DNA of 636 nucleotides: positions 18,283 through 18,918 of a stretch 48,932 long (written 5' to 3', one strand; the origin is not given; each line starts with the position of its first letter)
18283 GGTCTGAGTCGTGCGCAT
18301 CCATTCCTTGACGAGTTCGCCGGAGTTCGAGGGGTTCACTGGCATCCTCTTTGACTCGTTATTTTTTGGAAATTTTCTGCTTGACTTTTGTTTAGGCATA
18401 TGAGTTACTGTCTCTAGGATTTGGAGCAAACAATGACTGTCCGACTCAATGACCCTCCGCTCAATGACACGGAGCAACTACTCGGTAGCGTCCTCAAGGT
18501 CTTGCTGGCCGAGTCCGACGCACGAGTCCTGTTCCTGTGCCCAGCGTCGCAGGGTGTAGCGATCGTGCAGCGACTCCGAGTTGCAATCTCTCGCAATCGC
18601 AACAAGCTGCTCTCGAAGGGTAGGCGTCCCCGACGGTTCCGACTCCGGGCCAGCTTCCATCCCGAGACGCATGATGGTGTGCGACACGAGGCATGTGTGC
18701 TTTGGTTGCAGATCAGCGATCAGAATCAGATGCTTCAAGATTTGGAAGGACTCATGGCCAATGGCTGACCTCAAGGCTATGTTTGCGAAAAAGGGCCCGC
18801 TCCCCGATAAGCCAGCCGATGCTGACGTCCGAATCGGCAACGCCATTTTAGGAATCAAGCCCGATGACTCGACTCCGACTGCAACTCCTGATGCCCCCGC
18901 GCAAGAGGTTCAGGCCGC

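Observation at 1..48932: Genome-wide hyper-enrichment of GANTC, above all GAGTC/GACTC, with no methyltransferase gene visible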

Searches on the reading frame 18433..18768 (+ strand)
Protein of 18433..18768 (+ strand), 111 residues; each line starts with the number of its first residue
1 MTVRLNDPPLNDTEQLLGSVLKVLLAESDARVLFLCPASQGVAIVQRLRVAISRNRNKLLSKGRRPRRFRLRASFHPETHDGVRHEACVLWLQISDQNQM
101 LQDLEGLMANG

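Call 13: search_protein_families(library=phrogs, max_evalue=0.001, proteins=[window:18433-18768:+])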
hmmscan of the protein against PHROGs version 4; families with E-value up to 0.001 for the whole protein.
window:18433-18768:+ (111 aa): 0 families

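Call 27: search_protein_families(library=pfam, max_evalue=0.01, proteins=[window:18433-18768:+])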
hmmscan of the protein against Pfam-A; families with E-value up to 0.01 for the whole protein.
window:18433-18768:+ (111 aa): 0 families

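Call 73: find_homologous_proteins(query=window:18433-18768:+, max_evalue=0.001)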
Query window:18433-18768:+ (111 aa): 13 proteins with E <= 0.001 among 20 candidates.
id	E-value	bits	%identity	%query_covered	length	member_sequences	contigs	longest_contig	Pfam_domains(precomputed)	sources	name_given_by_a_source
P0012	4.4e-66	237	100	100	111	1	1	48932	-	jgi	jgi:hypothetical protein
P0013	4.3e-52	192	81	100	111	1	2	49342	-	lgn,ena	-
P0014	4.2e-46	173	73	100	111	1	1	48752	-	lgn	-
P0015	5.8e-41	157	70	100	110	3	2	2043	-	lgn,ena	-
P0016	1.8e-40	155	70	100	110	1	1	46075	-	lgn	-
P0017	2.6e-40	155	65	100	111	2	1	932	-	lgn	-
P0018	4.2e-40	154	64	100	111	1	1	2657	-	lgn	-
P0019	6.2e-37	144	60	98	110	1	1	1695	-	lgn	-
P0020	1.5e-30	123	56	95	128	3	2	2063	-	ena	-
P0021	3.4e-30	122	56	98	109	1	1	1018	-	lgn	-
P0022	1.4e-29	120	54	95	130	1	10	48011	-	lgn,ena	-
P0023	7.0e-29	118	54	98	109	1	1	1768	-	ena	-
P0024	9.7e-28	114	52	100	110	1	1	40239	-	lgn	-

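Call 80: predict_structure(alignment_id=A4)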
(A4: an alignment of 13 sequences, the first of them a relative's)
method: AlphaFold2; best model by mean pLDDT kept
length: 111 residues; sequences in the alignment: 13
mean_pLDDT: 87.7   pTM: 0.75
mean pLDDT of the five models: 87.7, 86.2, 85.5, 84.6, 84.3
residues with pLDDT >= 90: 77; 70-90: 17; 50-70: 16; < 50: 1
segments of 3 or more residues with pLDDT < 50: none
pLDDT, mean of each block of 10 residues (from residue 1): 93 95 87 96 97 93 87 95 96 69 59 46
secondary structure, 60 per line:
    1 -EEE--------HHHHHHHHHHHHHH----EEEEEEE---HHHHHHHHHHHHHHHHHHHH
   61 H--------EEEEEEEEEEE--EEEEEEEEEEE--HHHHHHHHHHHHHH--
elements in order: E2-4 H13-26 E31-37 H41-61 E70-80 E83-93 H96-109
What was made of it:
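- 18433..18768 (+): Clade-specific basic protein of 111 aa with a predicted Alba/SpoVS/IF3-C-like fold (beta-alpha-beta-alpha-beta-beta). It is a weak candidate for the GANTC reader. AlphaFold2 pLDDT 87.7, pTM 0.75 (call 80).
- On Alba/SpoVS superfamily (for the protein at 18433-18768): The confident model has that topology (call 80).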

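Call 83: fold_search(model_id=the predicted structure, library=pdb)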
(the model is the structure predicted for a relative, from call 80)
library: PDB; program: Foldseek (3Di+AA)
matches with E <= 10: 747; with E <= 0.001: 0
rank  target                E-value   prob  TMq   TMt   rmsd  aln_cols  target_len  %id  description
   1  9a7h_B                1.4e-03  1.00  0.42  0.51   5.3        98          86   14  Integrative model of YUND-SP5S by crosslinking MS and deep learning (released 2024-09-18)
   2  2eh1_A                5.2e-03  0.99  0.42  0.49   4.9        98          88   13  Stage V Sporolation Protein S (SpoVS) from Thermus thermophilus (released 2007-09-04)
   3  2eh1_B                8.2e-03  0.96  0.38  0.44   5.2        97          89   14  Stage V Sporolation Protein S (SpoVS) from Thermus thermophilus (released 2007-09-04)
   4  2ek0_A                9.4e-03  0.98  0.44  0.51   4.7        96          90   11  Stage V Sporolation Protein S (SPOVS) from Thermus thermophilus Zinc form (released 2007-09-25)
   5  9ss0_F3               1.3e-02  0.90  0.35  0.36   8.2        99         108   12  30S ribosomal subunit RimM-KO with IF1 and IF3 (State I) (released 2026-02-04)
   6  2z7c_D                1.6e-02  0.80  0.34  0.37   5.9        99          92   11  Crystal structure of chromatin protein alba from hyperthermophilic archaeon pyrococcus horikoshii (released 2008-08-05)
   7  1vm0_A                1.8e-02  0.93  0.37  0.43   7.0       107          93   12  X-RAY STRUCTURE OF GENE PRODUCT FROM ARABIDOPSIS THALIANA AT2G34160 (released 2004-08-31)
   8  1h0x_A                2.8e-02  0.77  0.35  0.40   5.2        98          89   11  Structure of Alba: an archaeal chromatin protein modulated by acetylation (released 2002-09-05)
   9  1nfh_A                2.8e-02  0.57  0.30  0.35   6.6        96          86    9  Structure of a Sir2 substrate, alba, reveals a mechanism for deactylation-induced enhancement of DNA-binding (released 2003-08-05)
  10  9fco_J                3.2e-02  0.63  0.29  0.31   7.7        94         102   16  Structure of E. coli 30S-IF1-IF3-mRNA-Kasugamycin complex (released 2025-03-19)
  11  3toe_A                4.2e-02  0.72  0.34  0.39   5.5       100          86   12  Structure of Mth10b (released 2012-04-25)
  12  8xaq_A                4.4e-02  0.77  0.38  0.43   5.0        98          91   12  The thermostable and acid-tolerant DNA-binding protein (released 2024-12-11)
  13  1nfj                  5.0e-02  0.60  0.33  0.38   6.3        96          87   11  Structure of a Sir2 substrate, alba, reveals a mechanism for deactylation-induced enhancement of DNA-binding (released 2003-08-05)
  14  6cwx_B                6.5e-02  0.44  0.33  0.31   7.6       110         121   14  Crystal structure of human ribonuclease P/MRP proteins Rpp20/Rpp25 (released 2018-04-18)
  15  6lt7_B                7.0e-02  0.57  0.35  0.34   5.6       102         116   12  Crystal structure of human RPP20-RPP25 proteins in complex with the P3 domain of lncRNA RMRP (released 2021-01-27)
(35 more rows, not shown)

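Call 86: fold_search(model_id=the predicted structure, library=viral)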
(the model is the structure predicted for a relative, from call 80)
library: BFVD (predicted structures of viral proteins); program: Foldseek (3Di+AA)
matches with E <= 10: 1222; with E <= 0.001: 0
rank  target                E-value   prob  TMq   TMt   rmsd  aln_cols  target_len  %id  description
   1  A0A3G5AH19            2.7e-03  0.95  0.34  0.22   9.3       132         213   12  Uncharacterized protein [Sylvanvirus sp.]
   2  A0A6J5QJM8            5.6e-03  0.99  0.44  0.39   4.7        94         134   11  SpoVS Stage V sporulation protein SpoVS [uncultured Caudovirales phage]
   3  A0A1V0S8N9            1.1e-02  0.96  0.42  0.22   5.7       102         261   11  Chromatin organization modifier chromo domain protein [Catovirus CTV1]
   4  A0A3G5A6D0            3.0e-02  0.57  0.33  0.16   7.3       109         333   13  Uncharacterized protein [Harvfovirus sp.]
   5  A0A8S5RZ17            3.2e-02  0.60  0.30  0.21   8.3        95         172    5  Translation initiation factor IF-3 [Myoviridae sp. ctNQV2]
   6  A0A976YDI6            3.6e-02  0.80  0.42  0.43  14.0       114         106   18  Uncharacterized protein [Microbacterium phage PineapplePizza]
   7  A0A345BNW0            4.4e-02  0.91  0.42  0.51   4.7        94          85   17  (no name in the UniProt tables at hand)
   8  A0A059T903            5.4e-02  0.54  0.31  0.29   7.7        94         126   14  Uncharacterized protein [Listeria phage LP-048]
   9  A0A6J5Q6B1            6.1e-02  0.85  0.47  0.47   6.6       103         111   16  Uncharacterized protein [uncultured Caudovirales phage]
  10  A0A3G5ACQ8            6.1e-02  0.66  0.35  0.25   6.2        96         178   11  Uncharacterized protein [Satyrvirus sp.]
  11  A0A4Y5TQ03            6.1e-02  0.60  0.31  0.34   6.1        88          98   19  (no name in the UniProt tables at hand)
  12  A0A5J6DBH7            6.5e-02  0.66  0.36  0.39   7.7       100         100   12  Uncharacterized protein [Erwinia phage pEp_SNUABM_08]
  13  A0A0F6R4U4            7.4e-02  0.51  0.37  0.24  11.2       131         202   12  Uncharacterized protein [Sinorhizobium phage phiM9]
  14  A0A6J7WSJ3            7.9e-02  0.92  0.47  0.29   4.8        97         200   14  Methyltransferase domain containing protein [uncultured Caudovirales phage]
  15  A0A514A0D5            9.6e-02  0.63  0.26  0.26   7.6        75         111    9  DUF7609 domain-containing protein [Aeromonas phage LAh_7]
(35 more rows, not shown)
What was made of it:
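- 18433..18768 (+): Foldseek matches SpoVS at probability 0.96-1.0 and Alba at 0.57-0.80, with E-values 1e-3 to 5e-2 and TM 0.30-0.51 (calls 83, 86).
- On Alba/SpoVS superfamily (for the protein at 18433-18768): Foldseek probability is 0.96-1.0 for SpoVS and 0.57-0.80 for Alba, but E-values are 1e-3 or worse and TM is 0.30-0.51 (calls 83, 86).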

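Call 87: find_related_loci(query=A4, collection=viral_contigs, flank=10000)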
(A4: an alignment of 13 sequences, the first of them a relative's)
Query A4 (111 aa) in viral_contigs; peptide patterns used: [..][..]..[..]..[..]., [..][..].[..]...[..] (x = any residue, [..] = any of these).
19 stretches matched a pattern, but none encodes a relative of the query by tblastn (E <= 1e-3).
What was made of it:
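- Tried and rejected: Scan of viral contigs with the Alba-like alignment found nothing, because the peptide patterns were too strict (call 87).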

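Call 103: search_protein_representatives(alignment_id=A4)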
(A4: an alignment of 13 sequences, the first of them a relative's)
Query: 13 sequences, 110 profile positions. Proteins with E-value up to 0.001 (for the whole library): 124; up to 1e-10: 59; up to 1e-30: 9. The best 124 are listed.
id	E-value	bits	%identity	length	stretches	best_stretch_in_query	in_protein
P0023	1.2e-48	179.7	-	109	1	1-108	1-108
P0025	4.9e-42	158.4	-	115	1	3-110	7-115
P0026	2.6e-39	149.7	-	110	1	1-110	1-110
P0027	9.0e-37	141.5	-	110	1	1-110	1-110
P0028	6.2e-34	132.4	-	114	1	1-109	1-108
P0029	1.4e-32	128.0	-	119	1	1-108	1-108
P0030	7.9e-32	125.6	-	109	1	1-109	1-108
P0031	1.6e-31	124.6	-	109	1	1-107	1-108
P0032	1.0e-30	122.0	-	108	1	1-108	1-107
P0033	1.6e-30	121.4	-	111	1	1-110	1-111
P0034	2.6e-29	117.5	-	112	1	1-108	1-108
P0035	3.5e-26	107.4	-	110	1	3-107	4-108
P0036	6.1e-26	106.6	-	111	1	1-109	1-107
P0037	8.0e-26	106.3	-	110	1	1-109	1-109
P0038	1.4e-25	105.5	-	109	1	11-109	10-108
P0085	3.7e-10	55.8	-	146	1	14-109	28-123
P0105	7.1e-07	45.3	-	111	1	7-109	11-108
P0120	1.1e-05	41.5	-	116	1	13-106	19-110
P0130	9.3e-05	38.5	-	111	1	8-105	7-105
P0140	3.5e-04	36.6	-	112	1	19-107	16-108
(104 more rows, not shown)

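Call 104: find_encoding_contigs(protein=P0120, flank=10000, max_places=3)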
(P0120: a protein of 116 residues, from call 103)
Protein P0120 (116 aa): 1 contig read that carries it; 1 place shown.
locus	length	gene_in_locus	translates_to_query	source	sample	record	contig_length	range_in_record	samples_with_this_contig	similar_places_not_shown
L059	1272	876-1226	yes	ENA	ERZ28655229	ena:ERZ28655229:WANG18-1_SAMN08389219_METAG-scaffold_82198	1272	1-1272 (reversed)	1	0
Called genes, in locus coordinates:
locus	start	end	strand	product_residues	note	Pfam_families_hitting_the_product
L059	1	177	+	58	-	?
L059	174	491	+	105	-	-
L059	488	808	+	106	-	-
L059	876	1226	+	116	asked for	-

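Call 105: find_encoding_contigs(protein=P0085, flank=10000, max_places=3)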
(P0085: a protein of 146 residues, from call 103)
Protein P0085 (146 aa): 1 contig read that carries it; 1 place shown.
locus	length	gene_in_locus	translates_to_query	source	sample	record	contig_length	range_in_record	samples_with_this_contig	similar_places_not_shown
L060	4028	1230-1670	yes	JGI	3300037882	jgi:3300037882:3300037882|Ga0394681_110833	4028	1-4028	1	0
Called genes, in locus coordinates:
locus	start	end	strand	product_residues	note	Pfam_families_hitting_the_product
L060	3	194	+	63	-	?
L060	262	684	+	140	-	PF01510:Amidase_2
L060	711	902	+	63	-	-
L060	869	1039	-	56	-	-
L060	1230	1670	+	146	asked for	-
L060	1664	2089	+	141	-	-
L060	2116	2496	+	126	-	-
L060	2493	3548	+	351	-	PF12705:PDDEXK_1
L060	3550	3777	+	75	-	-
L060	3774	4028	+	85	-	?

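Call 107: find_encoding_contigs(protein=P0140, flank=10000, max_places=3)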
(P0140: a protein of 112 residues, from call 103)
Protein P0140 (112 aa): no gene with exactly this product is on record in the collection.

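Call 108: find_encoding_contigs(protein=P0130, flank=10000, max_places=3)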
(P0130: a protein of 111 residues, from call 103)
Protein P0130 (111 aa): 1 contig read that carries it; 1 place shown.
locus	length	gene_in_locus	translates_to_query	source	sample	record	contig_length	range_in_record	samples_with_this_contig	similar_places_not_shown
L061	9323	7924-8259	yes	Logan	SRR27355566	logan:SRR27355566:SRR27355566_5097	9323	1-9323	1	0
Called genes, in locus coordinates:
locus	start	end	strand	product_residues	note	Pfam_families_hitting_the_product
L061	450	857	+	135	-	-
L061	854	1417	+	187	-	-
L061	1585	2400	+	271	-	PF03013:Pyr_excise (weak)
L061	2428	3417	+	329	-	-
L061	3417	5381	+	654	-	PF13086:AAA_11 (faint), PF13245:AAA_19, PF13604:AAA_30, PF01443:Viral_helicase1 (faint), PF18335:SH3_13, PF13538:UvrD_C_2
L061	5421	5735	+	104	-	-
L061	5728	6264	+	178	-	PF19474:DUF6011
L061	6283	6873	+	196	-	PF01503:PRA-PH (weak)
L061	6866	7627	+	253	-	-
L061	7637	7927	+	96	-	-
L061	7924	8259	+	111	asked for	-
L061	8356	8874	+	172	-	-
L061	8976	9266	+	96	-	-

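Call 109: find_encoding_contigs(protein=P0105, flank=10000, max_places=3)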
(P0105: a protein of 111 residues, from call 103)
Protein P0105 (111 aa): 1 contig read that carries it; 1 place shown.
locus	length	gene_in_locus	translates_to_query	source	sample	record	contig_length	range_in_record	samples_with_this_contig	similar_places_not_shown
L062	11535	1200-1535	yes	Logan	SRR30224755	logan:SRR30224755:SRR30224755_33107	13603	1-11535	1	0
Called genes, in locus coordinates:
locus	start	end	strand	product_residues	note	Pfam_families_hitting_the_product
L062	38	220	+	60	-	-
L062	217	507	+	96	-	-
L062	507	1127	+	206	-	-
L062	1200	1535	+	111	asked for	-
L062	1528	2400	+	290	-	-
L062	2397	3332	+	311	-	PF12705:PDDEXK_1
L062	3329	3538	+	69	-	-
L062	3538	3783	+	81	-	-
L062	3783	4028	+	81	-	-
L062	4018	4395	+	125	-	-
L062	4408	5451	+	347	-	PF13479:AAA_24 (weak)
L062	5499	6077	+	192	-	-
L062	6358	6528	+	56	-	-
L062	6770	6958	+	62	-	-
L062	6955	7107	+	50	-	-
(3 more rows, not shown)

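Call 114: search_protein_families(library=ncbifam, max_evalue=0.01, proteins=[window:18433-18768:+])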
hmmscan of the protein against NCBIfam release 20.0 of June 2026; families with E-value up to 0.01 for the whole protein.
window:18433-18768:+ (111 aa): 0 families
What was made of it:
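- On Alba/SpoVS superfamily (for the protein at 18433-18768): No Pfam or NCBIfam hit at E of 0.01 or better (calls 27, 114).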
